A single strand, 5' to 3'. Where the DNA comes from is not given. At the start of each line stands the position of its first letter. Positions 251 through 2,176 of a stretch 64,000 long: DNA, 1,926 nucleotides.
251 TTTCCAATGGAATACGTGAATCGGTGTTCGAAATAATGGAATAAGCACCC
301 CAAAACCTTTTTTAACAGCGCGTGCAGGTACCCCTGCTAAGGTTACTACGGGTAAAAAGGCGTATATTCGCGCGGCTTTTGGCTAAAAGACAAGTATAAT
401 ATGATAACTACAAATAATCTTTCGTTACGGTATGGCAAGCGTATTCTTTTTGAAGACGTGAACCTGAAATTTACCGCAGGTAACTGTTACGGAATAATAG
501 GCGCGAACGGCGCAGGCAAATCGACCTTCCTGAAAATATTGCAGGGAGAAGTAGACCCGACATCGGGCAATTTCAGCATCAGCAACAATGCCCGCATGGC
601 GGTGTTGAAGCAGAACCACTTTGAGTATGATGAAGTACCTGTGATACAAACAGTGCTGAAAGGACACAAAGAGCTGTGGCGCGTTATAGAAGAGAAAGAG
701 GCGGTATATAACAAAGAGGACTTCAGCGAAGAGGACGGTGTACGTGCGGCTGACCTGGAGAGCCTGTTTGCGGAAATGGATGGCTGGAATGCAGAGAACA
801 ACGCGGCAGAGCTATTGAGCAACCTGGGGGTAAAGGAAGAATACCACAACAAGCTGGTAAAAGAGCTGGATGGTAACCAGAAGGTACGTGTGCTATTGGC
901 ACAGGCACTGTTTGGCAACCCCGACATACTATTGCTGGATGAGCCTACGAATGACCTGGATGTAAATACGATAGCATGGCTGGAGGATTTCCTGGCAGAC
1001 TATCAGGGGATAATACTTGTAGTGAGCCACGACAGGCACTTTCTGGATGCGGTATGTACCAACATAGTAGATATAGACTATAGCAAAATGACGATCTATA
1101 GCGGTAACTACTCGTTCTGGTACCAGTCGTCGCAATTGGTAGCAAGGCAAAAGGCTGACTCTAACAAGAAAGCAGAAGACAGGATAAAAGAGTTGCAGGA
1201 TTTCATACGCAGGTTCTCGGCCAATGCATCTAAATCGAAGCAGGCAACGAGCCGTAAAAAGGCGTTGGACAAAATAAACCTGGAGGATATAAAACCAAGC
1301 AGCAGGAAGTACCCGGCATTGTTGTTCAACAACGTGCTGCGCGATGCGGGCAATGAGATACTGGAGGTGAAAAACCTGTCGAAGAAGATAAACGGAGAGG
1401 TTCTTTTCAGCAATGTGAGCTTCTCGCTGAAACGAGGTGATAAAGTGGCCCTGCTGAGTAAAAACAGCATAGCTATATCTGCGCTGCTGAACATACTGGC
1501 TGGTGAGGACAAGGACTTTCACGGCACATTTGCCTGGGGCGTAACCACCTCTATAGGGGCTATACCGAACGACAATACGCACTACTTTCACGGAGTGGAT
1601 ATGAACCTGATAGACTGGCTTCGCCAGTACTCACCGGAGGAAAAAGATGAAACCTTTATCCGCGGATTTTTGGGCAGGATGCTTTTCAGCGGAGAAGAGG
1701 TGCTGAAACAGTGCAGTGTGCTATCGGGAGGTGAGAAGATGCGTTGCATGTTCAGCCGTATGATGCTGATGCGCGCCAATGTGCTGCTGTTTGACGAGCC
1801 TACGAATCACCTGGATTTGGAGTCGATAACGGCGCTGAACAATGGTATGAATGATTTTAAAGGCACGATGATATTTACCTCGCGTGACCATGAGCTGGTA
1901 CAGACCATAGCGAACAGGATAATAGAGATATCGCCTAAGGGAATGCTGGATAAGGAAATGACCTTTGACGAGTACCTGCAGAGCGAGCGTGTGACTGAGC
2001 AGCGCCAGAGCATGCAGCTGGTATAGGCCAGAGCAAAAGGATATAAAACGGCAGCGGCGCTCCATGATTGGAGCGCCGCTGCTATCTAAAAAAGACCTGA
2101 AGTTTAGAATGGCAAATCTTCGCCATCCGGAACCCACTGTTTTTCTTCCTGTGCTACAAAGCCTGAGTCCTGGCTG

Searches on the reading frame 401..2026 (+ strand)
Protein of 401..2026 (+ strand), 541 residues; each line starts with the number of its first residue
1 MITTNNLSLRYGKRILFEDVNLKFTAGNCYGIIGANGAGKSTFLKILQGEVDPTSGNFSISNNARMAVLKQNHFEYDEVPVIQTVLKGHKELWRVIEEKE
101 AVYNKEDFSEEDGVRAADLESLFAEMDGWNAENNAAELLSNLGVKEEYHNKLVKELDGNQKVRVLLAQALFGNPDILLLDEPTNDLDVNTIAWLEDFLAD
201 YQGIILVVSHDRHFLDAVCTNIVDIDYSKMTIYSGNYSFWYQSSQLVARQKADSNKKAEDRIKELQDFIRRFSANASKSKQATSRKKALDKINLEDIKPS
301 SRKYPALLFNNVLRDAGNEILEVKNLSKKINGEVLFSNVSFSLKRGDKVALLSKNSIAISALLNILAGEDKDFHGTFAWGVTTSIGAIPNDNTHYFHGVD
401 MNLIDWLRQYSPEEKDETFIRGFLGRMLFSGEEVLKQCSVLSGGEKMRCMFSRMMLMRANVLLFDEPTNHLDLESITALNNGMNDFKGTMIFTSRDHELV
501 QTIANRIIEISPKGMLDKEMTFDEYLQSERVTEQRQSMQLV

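Call 60: find_encoding_contigs(protein=window:401-2026:+, flank=10000, max_places=4)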
Protein window:401-2026:+ (541 aa): no gene with exactly this product is on record in the collection.
